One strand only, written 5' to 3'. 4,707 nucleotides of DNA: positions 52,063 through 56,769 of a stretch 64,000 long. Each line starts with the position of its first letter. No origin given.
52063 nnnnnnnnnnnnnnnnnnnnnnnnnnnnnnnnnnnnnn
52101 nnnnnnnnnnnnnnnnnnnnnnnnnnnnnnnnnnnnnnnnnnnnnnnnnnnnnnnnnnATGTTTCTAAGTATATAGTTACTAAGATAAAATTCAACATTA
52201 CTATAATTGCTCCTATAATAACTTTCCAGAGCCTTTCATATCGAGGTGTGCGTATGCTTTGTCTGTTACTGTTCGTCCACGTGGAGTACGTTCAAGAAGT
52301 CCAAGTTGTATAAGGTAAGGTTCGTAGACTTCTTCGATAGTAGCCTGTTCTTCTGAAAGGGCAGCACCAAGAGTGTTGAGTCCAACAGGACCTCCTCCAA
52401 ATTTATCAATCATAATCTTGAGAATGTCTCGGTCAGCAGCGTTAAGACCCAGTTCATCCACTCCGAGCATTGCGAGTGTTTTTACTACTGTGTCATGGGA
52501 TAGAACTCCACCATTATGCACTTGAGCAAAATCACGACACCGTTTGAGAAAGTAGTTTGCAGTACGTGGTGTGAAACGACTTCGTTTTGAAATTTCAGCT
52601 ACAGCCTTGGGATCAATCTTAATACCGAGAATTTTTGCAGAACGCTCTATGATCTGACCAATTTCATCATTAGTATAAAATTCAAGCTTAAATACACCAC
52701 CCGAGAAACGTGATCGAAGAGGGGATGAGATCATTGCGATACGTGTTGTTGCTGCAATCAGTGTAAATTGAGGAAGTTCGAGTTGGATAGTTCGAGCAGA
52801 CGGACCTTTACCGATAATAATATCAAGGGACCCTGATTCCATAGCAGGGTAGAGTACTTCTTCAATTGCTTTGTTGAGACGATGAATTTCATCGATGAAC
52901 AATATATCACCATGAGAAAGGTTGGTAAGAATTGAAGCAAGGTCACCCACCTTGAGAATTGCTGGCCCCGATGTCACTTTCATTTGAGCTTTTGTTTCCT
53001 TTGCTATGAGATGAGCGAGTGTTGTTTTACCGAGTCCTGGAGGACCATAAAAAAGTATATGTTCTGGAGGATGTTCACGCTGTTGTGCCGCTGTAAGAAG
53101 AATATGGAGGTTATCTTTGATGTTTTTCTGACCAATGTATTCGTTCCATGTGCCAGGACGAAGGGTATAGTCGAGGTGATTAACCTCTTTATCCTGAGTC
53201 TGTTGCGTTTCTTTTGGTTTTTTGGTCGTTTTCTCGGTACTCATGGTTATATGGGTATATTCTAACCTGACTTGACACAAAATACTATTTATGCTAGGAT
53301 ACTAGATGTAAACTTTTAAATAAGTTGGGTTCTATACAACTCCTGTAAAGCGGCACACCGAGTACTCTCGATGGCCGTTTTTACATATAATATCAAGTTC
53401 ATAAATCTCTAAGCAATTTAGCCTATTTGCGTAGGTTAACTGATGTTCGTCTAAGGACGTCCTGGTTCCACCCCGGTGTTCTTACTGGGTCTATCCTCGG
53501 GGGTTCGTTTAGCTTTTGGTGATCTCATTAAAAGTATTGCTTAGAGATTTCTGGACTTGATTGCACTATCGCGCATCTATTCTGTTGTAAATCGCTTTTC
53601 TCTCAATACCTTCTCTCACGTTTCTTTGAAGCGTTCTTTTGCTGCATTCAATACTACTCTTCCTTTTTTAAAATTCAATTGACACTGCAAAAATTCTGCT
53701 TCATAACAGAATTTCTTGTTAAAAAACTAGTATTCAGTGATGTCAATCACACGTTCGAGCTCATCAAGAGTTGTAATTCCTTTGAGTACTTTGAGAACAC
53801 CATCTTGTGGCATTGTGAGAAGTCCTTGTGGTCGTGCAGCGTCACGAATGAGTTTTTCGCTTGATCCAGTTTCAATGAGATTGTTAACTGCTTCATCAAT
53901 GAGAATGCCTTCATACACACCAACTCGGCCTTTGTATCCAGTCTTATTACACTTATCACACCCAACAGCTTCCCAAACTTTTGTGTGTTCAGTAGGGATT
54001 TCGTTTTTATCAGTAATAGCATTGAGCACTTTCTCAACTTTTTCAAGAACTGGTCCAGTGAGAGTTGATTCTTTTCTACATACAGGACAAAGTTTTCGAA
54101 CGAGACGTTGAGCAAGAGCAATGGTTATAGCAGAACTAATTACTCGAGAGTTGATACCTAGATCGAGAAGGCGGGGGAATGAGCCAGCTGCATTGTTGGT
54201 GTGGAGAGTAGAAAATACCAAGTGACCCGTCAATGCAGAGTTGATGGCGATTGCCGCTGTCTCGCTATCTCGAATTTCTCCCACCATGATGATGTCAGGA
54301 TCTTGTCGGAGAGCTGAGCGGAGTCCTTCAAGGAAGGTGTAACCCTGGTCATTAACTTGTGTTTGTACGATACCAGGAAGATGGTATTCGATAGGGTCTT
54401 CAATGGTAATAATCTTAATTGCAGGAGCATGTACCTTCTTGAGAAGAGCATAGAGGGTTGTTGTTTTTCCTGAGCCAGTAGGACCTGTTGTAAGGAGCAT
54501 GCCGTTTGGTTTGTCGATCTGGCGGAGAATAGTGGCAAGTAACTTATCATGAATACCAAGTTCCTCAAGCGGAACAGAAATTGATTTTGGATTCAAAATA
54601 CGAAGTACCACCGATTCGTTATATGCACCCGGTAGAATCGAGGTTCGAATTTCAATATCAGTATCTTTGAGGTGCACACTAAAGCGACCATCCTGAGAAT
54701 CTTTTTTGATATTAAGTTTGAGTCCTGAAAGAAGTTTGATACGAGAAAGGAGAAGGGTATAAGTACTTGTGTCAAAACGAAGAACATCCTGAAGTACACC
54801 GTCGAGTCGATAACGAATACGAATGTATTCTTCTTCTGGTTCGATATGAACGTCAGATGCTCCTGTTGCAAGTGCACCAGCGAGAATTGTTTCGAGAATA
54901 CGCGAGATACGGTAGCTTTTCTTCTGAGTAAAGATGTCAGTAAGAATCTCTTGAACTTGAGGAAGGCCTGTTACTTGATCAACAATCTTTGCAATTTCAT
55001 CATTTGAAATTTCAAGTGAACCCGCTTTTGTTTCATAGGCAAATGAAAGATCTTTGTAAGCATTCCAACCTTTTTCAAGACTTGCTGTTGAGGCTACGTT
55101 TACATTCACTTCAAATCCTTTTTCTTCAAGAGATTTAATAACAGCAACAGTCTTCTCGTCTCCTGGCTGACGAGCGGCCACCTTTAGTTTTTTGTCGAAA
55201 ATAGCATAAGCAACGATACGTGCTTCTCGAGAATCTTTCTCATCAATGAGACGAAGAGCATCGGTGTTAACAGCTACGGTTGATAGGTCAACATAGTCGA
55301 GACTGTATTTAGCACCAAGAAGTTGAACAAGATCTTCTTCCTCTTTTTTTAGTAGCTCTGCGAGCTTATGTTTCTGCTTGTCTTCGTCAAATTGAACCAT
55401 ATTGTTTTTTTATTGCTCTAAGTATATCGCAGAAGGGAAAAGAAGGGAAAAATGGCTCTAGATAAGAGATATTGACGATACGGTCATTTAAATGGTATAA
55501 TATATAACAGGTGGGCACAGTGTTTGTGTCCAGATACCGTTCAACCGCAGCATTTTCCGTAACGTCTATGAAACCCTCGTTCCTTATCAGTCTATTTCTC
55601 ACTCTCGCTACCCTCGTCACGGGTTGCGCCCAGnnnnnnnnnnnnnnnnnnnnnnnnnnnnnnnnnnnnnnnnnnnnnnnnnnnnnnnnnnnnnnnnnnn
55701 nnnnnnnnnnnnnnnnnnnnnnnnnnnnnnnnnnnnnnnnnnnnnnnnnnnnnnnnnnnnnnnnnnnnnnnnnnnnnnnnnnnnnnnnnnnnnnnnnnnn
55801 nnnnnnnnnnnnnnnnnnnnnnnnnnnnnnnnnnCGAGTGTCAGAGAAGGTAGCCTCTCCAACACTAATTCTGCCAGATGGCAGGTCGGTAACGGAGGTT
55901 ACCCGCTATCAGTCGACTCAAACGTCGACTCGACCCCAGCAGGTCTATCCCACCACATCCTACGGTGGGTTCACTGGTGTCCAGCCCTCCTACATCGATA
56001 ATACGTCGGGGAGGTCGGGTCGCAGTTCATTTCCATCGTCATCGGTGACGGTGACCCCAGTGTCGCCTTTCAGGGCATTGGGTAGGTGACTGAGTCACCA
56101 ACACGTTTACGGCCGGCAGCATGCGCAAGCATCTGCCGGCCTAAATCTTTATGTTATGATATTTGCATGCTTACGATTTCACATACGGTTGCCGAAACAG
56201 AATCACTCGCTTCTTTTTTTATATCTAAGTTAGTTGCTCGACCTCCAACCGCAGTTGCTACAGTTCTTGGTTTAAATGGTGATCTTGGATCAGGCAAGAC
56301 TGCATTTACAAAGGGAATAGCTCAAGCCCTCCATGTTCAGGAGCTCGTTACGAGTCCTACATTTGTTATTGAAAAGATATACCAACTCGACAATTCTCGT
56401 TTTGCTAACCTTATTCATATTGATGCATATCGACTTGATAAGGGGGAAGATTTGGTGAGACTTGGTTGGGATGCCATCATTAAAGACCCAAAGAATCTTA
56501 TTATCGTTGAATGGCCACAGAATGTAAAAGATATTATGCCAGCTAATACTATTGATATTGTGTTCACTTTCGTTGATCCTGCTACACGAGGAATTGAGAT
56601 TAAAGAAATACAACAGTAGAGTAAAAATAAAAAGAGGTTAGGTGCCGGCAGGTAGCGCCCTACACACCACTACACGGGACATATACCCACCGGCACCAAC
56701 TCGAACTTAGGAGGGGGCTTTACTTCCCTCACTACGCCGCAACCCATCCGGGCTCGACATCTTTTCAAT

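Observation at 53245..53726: Unusually long (about 480 bp) gap with a 148 bp inverted-repeat-bounded GC-rich structured core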

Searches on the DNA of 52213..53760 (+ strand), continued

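Call 45: search_with_rna_model(model_id=R1, sources=[window, L001, L002, L003, L004, L005, L006, L007, L008, L009, L010, L011, L012, L013, L014, L015, L016, L017, L018, L022, L031, L104, L109, L170, L176, L139, L182, L152, L199, L085, L189, L120, L108, L192, L143, L135, L105, L117], max_evalue=1e-14, make_alignment=true)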
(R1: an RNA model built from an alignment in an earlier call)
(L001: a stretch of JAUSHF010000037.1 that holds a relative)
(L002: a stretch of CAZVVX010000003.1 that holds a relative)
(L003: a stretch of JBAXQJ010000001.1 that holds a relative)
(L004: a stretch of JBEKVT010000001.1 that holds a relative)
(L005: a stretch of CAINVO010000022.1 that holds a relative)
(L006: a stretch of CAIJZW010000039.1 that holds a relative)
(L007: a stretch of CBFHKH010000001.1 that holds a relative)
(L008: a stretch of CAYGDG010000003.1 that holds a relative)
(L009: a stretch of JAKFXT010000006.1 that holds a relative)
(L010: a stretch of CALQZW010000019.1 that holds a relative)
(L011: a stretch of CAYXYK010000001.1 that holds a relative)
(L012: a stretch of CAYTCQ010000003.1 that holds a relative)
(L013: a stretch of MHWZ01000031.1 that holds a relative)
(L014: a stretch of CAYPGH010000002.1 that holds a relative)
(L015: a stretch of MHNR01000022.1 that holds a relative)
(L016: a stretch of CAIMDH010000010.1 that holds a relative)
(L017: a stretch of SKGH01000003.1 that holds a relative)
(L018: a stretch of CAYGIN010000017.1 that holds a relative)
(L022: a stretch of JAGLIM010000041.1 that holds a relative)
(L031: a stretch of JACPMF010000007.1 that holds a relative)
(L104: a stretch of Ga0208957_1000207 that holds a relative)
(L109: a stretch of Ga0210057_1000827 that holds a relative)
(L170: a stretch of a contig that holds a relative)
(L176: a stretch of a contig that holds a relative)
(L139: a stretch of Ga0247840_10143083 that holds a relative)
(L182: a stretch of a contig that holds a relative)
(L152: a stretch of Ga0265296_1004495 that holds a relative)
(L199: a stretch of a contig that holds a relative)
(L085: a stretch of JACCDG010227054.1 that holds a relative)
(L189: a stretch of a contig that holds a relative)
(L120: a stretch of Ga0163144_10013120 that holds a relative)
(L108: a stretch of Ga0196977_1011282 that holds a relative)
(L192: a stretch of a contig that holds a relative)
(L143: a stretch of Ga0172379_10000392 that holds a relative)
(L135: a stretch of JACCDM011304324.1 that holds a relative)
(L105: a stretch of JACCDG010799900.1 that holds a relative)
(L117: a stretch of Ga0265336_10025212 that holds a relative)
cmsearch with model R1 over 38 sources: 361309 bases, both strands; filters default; matches with E-value up to 1e-14: 31.
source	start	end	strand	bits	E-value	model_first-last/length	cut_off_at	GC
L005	3744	3909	-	152.9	1.2e-36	1-168/168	no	0.36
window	53391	53562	+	148.3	1.8e-35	1-168/168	no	0.41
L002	3762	3934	-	146.8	4.4e-35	1-168/168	no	0.39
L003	3696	3867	-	145.2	1.1e-34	1-168/168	no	0.33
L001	3785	3959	-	142.2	6.7e-34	1-168/168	no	0.37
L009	3626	3796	-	136.2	2.2e-32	1-168/168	no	0.35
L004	3777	3944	-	123.8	3.4e-29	1-168/168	no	0.52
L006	2636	2795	-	114.8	6.8e-27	1-168/168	no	0.34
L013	3786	3953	-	114.7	7.2e-27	1-168/168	no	0.46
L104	6999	7166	+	114.7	7.2e-27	1-168/168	no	0.46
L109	613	774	+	110.6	8.3e-26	1-168/168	no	0.38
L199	3223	3379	+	110.1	1.1e-25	1-168/168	no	0.36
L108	528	691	-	109.2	1.9e-25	1-168/168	no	0.38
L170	1885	2053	-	109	2.2e-25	1-168/168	no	0.47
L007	3782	3940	-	108.8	2.3e-25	1-168/168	no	0.36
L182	1893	2055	-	107.1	6.4e-25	1-168/168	no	0.4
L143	209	375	+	107.1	6.4e-25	1-168/168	no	0.34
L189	790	948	-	105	2.3e-24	1-168/168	no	0.4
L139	1147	1305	-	105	2.3e-24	1-168/168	no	0.35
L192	555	714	-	104.8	2.5e-24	1-168/168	no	0.32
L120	5105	5263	-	104.7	2.6e-24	1-168/168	no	0.36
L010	962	1133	-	103.5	5.3e-24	1-168/168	no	0.48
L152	6048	6206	+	103.2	6.6e-24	1-168/168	no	0.37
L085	8551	8711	+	102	1.3e-23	1-168/168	no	0.33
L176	7500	7660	-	102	1.4e-23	1-168/168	no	0.5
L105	6794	6949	+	99.4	6.2e-23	1-168/168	no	0.41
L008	3686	3844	-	95.9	4.8e-22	1-168/168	no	0.43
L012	1354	1525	-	94.5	1.1e-21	1-168/168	no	0.42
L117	505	664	-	93.3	2.2e-21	1-168/168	no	0.33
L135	1209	1381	+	90.2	1.4e-20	1-168/168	no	0.44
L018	3810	3957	-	72.4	5.2e-16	1-168/168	no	0.43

Alignment A4: 31 matches aligned to the model, 195 columns, each read 5' to 3' on its own strand. Consensus structure (alignment columns), stored with it:
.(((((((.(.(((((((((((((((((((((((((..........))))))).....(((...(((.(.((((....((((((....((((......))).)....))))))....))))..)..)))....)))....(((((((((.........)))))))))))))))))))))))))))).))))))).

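Call 59: build_rna_model(alignment_id=A4)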
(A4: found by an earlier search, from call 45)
Model R2 built from alignment A4 (31 sequences, 195 columns); structure: stored with the alignment.
model positions 165; base pairs 60; branch points 2; effective number of sequences 3.11; information 0.59 bits per position. Calibrated on 0.2 Mb of random sequence (short: E-values are rough).
structure used (alignment columns):
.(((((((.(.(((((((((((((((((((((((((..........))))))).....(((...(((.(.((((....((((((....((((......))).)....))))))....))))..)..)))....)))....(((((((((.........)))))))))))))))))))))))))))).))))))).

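Call 60: search_with_rna_model(model_id=R2, sources=[window, L011, L014, L015, L016, L017, L019, L020, L021, L022, L023, L024, L025, L026, L027, L028, L029, L030, L031, L032, L033, L034, L035, L036, L037, L038, L039, L040, L041, L042, L043, L044, L045, L046, L047, L048, L049, L050, L051, L052, L053, L054, L055, L056, L057, L058, L059, L060, L061, L062, L063, L064, L065, L066, L067, L068, L069, L070, L071, L072, L073, L074, L075, L076, L077, L078, L079, L080], max_evalue=1)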
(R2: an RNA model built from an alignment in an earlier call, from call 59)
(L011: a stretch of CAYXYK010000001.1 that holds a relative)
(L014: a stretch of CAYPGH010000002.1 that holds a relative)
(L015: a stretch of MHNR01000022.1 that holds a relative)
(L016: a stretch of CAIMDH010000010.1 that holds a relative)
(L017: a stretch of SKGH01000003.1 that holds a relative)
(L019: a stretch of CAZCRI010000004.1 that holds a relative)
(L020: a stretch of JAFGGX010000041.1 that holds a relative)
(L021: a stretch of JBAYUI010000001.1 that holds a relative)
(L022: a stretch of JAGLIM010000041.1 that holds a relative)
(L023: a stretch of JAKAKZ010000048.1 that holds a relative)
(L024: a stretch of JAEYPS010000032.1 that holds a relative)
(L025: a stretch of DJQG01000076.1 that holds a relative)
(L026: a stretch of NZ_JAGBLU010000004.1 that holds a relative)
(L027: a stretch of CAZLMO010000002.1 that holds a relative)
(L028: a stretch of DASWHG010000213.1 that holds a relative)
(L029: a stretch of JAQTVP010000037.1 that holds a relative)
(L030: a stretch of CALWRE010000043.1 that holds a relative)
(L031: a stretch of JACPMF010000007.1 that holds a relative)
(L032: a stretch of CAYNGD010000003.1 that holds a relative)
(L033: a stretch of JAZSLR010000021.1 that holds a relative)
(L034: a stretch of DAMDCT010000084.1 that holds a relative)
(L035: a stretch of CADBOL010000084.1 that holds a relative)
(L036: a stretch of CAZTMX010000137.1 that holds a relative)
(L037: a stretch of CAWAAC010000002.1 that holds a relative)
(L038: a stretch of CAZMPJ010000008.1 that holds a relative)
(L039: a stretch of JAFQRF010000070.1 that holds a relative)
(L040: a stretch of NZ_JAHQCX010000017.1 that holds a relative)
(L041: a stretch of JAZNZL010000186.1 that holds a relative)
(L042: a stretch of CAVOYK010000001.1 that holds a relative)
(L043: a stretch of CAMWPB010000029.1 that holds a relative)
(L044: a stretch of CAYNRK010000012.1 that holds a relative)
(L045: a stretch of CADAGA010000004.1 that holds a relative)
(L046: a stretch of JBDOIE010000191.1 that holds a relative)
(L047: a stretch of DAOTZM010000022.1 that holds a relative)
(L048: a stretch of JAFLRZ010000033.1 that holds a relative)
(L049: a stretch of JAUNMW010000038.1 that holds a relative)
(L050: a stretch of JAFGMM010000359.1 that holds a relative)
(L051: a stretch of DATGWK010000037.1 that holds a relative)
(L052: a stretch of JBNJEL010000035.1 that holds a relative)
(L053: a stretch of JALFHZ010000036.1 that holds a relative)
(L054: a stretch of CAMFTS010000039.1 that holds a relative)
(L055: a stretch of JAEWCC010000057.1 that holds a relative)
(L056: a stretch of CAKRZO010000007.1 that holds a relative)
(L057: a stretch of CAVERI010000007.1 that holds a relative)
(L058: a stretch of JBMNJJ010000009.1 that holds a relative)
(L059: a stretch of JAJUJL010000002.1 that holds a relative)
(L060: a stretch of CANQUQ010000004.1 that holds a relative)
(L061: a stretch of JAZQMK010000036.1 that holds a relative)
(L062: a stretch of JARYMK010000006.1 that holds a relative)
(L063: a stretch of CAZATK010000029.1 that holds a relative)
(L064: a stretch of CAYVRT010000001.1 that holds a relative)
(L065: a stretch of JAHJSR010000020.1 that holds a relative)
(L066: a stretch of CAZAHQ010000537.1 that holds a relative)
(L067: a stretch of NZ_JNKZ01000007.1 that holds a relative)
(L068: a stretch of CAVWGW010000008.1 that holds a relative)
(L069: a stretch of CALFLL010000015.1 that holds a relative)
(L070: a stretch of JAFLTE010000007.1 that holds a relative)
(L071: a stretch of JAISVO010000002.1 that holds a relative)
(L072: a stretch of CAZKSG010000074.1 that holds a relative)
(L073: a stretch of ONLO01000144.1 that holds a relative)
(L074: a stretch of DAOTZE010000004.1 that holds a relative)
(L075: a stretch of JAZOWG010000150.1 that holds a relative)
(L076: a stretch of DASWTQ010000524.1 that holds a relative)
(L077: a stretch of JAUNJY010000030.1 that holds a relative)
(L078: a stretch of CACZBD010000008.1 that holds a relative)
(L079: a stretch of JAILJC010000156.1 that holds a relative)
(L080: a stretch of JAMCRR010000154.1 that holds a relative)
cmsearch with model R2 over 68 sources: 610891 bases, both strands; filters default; matches with E-value up to 1: 13.
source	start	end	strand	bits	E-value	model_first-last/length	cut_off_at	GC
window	53391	53562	+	130.1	6.8e-30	1-165/165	no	0.41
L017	3647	3788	-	64.8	1.9e-13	1-165/165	no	0.44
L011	3623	3794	-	56.5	2.4e-11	1-165/165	no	0.44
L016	920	1063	-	53.2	1.6e-10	1-165/165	no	0.46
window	53391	53562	-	52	3.2e-10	1-165/165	no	0.41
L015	3675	3859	-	47.9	3.5e-09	1-165/165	no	0.52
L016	920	1063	+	45.3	1.6e-08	1-165/165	no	0.46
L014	3732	3862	-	42.5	7.8e-08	1-165/165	no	0.51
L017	3647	3788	+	34.6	7.9e-06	1-165/165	no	0.44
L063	1968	2138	-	34.4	8.5e-06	1-165/165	no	0.41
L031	3731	3902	-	34.3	9e-06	1-165/165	no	0.56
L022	3554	3713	-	33.7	1.3e-05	1-165/165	no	0.41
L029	8730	8774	+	20.7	0.024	1-165/165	no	0.29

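Call 72: search_dna_similar(query=window:53391-53562:+, collection=phages, mode=distant, max_evalue=0.01, max_rows=10)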
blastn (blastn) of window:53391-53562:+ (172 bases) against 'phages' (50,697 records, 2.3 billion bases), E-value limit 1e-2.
No match.

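Call 73: search_dna_similar(query=window:53391-53562:+, collection=plasmids, mode=distant, max_evalue=0.01, max_rows=10)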
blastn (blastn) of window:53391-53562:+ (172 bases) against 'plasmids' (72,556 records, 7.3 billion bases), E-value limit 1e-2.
No match.
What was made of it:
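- Tried and rejected: No match (calls 72, 73).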

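Call 77: search_with_rna_model(model_id=R2, source=L321, max_evalue=0.01, show_alignments=1)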
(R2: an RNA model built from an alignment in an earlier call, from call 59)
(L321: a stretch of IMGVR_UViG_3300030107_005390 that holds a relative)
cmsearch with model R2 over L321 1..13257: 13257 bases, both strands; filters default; matches with E-value up to 0.01: 0.
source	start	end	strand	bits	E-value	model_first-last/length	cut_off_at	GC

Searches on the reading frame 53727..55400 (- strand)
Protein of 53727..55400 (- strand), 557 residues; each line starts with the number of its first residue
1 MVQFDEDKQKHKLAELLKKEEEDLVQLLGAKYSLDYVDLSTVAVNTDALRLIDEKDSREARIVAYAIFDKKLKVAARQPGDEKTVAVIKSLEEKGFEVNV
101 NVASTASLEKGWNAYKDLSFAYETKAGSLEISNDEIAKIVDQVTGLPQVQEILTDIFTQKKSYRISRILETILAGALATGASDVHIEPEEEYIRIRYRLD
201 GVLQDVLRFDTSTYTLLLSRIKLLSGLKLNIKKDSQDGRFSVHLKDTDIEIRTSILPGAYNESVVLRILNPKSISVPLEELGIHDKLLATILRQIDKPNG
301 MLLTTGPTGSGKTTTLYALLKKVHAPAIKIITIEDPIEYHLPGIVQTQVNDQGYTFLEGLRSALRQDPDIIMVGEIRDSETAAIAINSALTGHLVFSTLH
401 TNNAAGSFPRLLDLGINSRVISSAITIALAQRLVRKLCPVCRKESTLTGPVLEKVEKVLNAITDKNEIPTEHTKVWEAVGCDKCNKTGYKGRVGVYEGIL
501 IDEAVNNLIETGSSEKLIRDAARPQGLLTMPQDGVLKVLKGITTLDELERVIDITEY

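Call 15: search_protein_families(library=pfam, proteins=[window:53727-55400:-])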
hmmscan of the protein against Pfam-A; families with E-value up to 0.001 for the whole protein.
window:53727-55400:- (557 aa): 2 families
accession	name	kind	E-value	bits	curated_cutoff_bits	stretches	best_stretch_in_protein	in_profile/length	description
PF00437.27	T2SSE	-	8.1e-120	400.3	24.9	1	160-550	3-370/370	Type II/IV secretion system protein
PF25199.1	nSTAND_NTPase5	-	7.1e-05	23.1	34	1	281-342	22-85/145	Novel STAND NTPase 5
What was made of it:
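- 53727..55400 (-): pilB-like type II/IV secretion ATPase gene, convergent with the RNA. Pfam T2SSE, E = 8e-120 (call 15).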

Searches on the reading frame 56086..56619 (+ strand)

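Call 15: search_protein_families(library=pfam, proteins=[window:56086-56619:+])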
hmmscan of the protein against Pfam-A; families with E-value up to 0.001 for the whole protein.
window:56086-56619:+ (177 aa): 1 family
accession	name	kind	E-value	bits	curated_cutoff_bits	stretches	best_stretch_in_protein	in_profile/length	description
PF02367.23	TsaE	-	2.5e-30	105.5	26.6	1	34-161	3-119/128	Threonylcarbamoyl adenosine biosynthesis protein TsaE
